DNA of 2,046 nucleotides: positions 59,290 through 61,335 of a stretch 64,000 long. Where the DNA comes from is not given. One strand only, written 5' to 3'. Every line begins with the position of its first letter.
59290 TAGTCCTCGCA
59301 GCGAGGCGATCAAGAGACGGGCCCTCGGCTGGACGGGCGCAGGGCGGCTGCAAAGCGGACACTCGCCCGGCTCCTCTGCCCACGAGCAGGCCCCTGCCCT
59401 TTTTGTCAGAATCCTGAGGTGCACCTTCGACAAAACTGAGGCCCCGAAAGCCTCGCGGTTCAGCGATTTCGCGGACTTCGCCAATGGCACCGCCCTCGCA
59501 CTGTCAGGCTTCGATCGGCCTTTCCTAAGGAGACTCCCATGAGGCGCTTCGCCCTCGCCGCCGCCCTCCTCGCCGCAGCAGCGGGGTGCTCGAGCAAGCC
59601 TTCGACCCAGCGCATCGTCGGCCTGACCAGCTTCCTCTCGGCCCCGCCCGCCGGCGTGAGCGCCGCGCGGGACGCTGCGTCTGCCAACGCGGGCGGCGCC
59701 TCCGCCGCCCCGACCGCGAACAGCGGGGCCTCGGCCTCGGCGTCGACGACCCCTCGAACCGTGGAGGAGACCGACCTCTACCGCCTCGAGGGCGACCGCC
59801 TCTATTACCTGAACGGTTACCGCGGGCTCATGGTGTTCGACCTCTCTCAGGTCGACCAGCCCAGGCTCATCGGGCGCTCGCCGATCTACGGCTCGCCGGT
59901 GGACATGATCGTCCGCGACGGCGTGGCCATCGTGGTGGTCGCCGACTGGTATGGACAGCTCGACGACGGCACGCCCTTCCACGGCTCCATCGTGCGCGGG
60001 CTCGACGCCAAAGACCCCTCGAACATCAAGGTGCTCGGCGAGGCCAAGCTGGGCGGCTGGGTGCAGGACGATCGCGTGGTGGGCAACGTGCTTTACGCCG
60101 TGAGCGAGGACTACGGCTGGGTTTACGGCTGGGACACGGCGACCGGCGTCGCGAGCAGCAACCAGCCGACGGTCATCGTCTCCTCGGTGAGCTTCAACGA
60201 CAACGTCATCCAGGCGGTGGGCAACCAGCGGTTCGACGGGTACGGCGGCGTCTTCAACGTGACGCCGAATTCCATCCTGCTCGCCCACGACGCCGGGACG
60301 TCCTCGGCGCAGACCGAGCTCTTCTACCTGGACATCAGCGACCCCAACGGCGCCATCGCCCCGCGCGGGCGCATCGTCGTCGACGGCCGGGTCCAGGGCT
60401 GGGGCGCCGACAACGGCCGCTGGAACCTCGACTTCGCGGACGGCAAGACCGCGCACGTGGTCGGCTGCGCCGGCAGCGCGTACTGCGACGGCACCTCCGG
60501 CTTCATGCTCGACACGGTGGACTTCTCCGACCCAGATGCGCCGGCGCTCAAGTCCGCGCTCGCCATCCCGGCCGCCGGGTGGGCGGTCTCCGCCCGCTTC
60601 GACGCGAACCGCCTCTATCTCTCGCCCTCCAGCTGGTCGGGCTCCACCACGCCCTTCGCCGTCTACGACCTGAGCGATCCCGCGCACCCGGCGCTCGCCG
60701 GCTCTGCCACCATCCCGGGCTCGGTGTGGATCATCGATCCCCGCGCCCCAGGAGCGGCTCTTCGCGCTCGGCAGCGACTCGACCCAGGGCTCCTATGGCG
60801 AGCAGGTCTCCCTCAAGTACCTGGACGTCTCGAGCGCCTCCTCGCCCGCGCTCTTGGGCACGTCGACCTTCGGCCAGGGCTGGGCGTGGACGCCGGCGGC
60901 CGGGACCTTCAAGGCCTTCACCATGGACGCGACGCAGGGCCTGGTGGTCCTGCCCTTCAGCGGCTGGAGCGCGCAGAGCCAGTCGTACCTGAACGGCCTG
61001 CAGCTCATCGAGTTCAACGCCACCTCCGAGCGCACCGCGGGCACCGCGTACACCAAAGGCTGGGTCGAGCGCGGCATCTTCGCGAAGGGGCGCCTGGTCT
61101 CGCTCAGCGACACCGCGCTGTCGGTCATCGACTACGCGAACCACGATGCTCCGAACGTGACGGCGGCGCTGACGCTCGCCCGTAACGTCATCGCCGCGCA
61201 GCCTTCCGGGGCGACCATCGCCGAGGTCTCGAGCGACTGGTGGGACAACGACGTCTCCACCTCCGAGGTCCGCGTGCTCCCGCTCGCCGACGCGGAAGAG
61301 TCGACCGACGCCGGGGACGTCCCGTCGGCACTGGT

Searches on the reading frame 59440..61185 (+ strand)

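Call 54: search_protein_families(library=pfam, proteins=[window:59440-61185:+], max_evalue=0.0001)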
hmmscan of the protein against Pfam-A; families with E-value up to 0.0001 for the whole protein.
window:59440-61185:+ (581 aa): 1 family
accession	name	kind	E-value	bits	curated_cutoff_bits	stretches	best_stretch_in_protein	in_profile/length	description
PF09826.15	Beta_propel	-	5e-13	49.2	22.4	1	107-225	10-132/495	Beta propeller domain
